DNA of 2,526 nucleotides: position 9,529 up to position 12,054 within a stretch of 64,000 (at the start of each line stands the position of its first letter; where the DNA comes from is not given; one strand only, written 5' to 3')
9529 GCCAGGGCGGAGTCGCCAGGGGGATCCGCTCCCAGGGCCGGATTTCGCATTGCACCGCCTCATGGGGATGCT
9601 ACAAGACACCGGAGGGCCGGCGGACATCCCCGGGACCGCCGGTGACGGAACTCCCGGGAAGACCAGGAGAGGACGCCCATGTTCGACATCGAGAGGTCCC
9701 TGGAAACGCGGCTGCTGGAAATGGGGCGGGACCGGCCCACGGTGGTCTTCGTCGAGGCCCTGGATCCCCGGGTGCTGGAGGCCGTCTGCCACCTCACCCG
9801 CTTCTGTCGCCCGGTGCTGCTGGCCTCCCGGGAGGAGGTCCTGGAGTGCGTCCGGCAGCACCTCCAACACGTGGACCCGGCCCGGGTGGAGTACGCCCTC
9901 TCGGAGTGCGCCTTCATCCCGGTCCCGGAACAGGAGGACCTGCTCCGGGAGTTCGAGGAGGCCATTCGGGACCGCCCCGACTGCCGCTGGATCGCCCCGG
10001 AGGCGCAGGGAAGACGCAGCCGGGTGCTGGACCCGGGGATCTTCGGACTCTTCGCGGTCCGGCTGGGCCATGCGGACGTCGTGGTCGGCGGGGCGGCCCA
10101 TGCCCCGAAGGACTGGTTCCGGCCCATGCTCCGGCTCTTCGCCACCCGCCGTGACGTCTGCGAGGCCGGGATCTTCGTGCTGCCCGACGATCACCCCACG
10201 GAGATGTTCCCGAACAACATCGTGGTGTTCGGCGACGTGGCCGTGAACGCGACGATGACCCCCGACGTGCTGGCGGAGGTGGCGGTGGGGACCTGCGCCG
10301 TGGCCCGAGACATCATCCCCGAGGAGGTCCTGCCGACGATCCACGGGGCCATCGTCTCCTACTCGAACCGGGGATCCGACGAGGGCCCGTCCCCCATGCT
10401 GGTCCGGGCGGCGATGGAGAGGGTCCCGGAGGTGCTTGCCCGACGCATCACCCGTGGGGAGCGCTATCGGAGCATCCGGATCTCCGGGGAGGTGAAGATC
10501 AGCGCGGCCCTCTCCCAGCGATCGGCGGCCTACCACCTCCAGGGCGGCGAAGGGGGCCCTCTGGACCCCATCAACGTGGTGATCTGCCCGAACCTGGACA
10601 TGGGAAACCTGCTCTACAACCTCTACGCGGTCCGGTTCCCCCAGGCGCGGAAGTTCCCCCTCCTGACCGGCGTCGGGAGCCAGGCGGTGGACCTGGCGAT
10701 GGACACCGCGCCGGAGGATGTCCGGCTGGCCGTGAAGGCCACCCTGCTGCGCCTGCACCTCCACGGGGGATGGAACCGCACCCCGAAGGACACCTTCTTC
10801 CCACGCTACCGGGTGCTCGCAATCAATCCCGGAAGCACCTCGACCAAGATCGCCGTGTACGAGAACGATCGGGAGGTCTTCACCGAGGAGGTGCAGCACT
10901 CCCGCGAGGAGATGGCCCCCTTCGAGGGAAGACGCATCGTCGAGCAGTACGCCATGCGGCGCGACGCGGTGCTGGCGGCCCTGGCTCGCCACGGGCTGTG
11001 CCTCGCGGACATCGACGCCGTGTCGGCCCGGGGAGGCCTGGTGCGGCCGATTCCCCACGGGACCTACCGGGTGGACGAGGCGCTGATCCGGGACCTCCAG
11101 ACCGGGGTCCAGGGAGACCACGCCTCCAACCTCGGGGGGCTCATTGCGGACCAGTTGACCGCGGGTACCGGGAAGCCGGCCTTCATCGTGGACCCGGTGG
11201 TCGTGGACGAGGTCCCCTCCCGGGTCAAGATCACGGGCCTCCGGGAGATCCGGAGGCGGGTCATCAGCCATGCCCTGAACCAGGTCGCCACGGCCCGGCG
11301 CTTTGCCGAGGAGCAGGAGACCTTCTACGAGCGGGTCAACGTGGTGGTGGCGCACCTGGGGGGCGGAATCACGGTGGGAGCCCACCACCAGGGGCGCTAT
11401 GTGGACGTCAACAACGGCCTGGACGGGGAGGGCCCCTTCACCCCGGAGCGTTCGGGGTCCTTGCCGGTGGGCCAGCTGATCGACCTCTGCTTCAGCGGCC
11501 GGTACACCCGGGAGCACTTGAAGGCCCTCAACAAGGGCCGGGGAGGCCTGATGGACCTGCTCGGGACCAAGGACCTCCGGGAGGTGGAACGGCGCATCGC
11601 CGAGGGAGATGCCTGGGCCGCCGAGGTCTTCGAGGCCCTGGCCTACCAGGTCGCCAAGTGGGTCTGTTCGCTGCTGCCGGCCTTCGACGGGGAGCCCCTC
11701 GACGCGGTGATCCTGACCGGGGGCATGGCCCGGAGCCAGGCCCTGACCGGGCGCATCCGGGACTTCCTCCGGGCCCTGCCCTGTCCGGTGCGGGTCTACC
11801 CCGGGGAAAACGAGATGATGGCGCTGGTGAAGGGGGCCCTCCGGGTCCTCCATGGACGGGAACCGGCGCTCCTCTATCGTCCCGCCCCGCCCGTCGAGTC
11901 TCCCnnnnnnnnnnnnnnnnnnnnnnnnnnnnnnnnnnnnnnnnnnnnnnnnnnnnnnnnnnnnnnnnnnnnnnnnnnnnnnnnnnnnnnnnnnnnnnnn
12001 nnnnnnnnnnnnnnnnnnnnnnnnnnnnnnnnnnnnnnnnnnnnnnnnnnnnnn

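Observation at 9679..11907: Single-polypeptide phosphotransacylase-acyl kinase (Ptb/Pta-Buk/Ack fusion)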

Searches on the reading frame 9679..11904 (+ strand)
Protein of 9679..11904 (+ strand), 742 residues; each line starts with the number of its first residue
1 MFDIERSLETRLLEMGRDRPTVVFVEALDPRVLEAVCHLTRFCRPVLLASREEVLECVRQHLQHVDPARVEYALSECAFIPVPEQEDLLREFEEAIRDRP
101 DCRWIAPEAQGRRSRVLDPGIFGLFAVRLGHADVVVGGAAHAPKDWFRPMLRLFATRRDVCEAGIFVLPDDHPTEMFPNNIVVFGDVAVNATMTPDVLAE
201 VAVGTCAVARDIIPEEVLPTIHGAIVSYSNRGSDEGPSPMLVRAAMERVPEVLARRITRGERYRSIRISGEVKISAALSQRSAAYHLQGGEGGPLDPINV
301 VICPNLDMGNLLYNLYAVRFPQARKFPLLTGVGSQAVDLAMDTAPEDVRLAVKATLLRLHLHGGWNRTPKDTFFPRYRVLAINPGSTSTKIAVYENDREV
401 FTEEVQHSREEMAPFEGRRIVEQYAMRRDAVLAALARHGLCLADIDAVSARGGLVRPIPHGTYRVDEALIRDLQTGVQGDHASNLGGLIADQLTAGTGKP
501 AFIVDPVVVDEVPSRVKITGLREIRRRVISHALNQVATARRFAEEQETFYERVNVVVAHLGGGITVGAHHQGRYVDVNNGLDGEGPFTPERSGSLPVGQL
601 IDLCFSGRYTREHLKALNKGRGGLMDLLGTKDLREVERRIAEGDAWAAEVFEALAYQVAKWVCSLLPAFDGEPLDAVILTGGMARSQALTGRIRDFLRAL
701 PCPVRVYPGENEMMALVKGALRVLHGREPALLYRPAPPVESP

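Call 3: search_protein_families(library=pfam, proteins=[window:9679-11904:+], max_evalue=0.01)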
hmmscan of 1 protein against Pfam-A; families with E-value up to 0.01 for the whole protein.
window:9679-11904:+ (742 aa): 3 families
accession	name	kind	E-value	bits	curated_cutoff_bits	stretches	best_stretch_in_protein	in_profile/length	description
PF01515.24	PTA_PTB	-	3.2e-22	79.8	24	1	17-348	12-311/319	Phosphate acetyl/butaryl transferase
PF00871.23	Acetate_kinase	-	1.1e-12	47.7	22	1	538-685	185-334/392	Acetokinase family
PF01869.26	BcrAD_BadFG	-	8.7e-07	29.2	31.5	0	639-698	187-245/271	BadF/BadG/BcrA/BcrD ATPase family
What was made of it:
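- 9727..10722 (+): N-terminal PTA_PTB-fold domain (residues 17-348). It is Pta-lineage and divergent, and carries family-specific insertions. Pfam 79.8 bits (call 3).
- On PTA_PTB superfamily (Pfam PF01515): 79.8 bits against 24 (call 3).
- Checked: Pfam finds PTA_PTB at residues 17-348 (79.8 bits, gathering cutoff 24) and Acetate_kinase in the C-half (call 3).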

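Call 4: search_protein_families(library=ncbifam, proteins=[window:9679-11904:+], max_evalue=0.01)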
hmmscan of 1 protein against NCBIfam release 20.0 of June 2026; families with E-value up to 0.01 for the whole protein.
window:9679-11904:+ (742 aa): 12 families
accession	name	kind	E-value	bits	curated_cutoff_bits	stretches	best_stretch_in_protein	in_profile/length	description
NF002834.0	PRK03011.1-5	subfamily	4e-135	450.5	222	1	377-733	3-355/357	butyrate kinase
TIGR02707.1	butyr_kinase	equivalog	2.9e-133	444.3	289.1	1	378-729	1-348/351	butyrate kinase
NF007233.1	PRK09653.1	subfamily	1.6e-25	90.3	310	1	17-348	11-308/319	phosphotransacetylase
TIGR00651.1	pta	equivalog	4.6e-22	78.9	311.2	1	22-350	1-298/304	phosphate acetyltransferase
TIGR00016.1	ackA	subfamily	1.4e-14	53.6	293.4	1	535-687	189-342/405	acetate/propionate family kinase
NF009099.0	PRK12440.1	equivalog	1.3e-12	47.4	693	1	529-686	177-333/397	acetate/propionate family kinase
NF004167.0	PRK05632.1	equivalog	2.6e-12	46.2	418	1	14-313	391-657/708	phosphate acetyltransferase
NF009045.0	PRK12379.1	equivalog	1.5e-10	40.5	580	1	551-692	195-336/402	propionate kinase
NF005462.0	PRK07058.1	equivalog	1.3e-09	37.5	486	1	531-688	180-333/396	acetate/propionate family kinase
NF009501.0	PRK12861.1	subfamily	2.6e-07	29.1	1178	1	18-332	447-733/764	NADP-dependent malic enzyme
NF009063.0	PRK12397.1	equivalog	3.1e-07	29.4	659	1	535-687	183-335/404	acetate/propionate family kinase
NF005520.0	PRK07157.1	equivalog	5.4e-05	22.5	561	1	551-688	197-335/400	acetate kinase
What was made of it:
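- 9727..10722 (+): Pta models score 79-90 bits against cutoffs of about 310 (call 4).
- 10807..11877 (+): Butyrate kinase (ASKHA) domain, residues 377-733. It includes the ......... phosphate loop at nt 10822-10848. TIGR02707 444 bits against a cutoff of 289 (call 4).
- On Butyrate kinase (NCBIfam TIGR02707 equivalog; ASKHA superfamily): Residues 378-729 match model positions 1-348 of 351 (call 4).
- On Catalytic phosphate acetyltransferase (Pta, TIGR00651 / NF007233): 78.9 and 90.3 bits against cutoffs of 311 and 310 (call 4).
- On Phosphate butyryltransferase (Ptb, TIGR02706 / NF004472): No Ptb family is listed at E<=0.01 (call 4).
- Closest known: Phosphotransacetylase. Different: Scores are about a quarter of the equivalog cutoffs (call 4).
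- Checked: NCBIfam finds the butyrate kinase equivalog TIGR02707 at residues 378-729 (444 bits, cutoff 289; call 4).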

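Call 5: search_solved_structures(query=window:9679-11904:+, max_evalue=0.001, show_alignments=2)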
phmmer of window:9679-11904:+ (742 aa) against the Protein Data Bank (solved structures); distinct sequences matched with E-value up to 0.001: 37.
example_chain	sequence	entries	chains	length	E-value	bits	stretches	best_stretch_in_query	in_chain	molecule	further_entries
1x9j_A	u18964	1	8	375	5.4e-101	342.5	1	377-731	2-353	Probable butyrate kinase 2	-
1saz_A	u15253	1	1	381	5.7e-101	342.4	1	377-731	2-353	Probable butyrate kinase 2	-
1r5j_A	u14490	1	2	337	1.5e-16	63.3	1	21-352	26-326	putative phosphotransacetylase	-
6iow_A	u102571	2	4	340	2.2e-15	59.5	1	18-353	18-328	Phosphotransacetylase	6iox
1td9_A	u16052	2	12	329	1.4e-14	56.7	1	16-349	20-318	Phosphate acetyltransferase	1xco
3khy_A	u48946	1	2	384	1.8e-13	53.1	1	538-688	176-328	Propionate kinase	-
4e4r_A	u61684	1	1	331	2.5e-13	52.6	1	21-348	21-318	Phosphate acetyltransferase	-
8fir_A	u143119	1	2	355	3.1e-13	52.3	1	115-358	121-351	Phosphate acetyltransferase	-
1qzt_A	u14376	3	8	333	1.5e-12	50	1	119-357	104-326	Phosphate acetyltransferase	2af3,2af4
2iir_A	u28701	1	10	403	2.1e-11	46.3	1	526-691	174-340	Acetate kinase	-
6znu_A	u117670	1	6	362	1.5e-10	43.4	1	16-349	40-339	Malate dehydrogenase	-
6zn9_C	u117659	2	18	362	3e-10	42.5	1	16-349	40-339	Malate dehydrogenase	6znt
9kru_A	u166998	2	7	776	3.2e-10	42.4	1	16-349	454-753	NADP-dependent malic enzyme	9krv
6zne_A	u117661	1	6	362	3.4e-10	42.3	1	16-349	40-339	Malate dehydrogenase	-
6znr_A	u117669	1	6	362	3.7e-10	42.2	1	16-349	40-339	Malate dehydrogenase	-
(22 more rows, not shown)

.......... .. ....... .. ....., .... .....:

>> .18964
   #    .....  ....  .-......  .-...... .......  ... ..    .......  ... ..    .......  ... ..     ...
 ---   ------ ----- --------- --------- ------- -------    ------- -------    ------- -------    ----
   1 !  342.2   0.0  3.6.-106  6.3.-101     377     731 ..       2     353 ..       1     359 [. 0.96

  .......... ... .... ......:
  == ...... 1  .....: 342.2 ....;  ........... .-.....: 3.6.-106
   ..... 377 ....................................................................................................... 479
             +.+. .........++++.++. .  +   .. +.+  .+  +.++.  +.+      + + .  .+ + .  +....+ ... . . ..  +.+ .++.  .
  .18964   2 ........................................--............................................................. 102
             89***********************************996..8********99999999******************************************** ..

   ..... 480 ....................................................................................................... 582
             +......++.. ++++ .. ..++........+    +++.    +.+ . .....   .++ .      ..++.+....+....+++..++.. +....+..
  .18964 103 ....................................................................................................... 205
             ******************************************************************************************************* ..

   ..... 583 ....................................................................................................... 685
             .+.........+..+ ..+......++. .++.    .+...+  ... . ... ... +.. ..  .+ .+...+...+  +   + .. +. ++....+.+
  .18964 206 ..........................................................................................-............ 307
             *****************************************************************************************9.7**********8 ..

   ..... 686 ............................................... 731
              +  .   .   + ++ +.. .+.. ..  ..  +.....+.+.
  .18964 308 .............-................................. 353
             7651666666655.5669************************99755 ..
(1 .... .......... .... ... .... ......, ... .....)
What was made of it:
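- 10807..11877 (+): 1saz and 1x9j at E 1e-101 (call 5).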
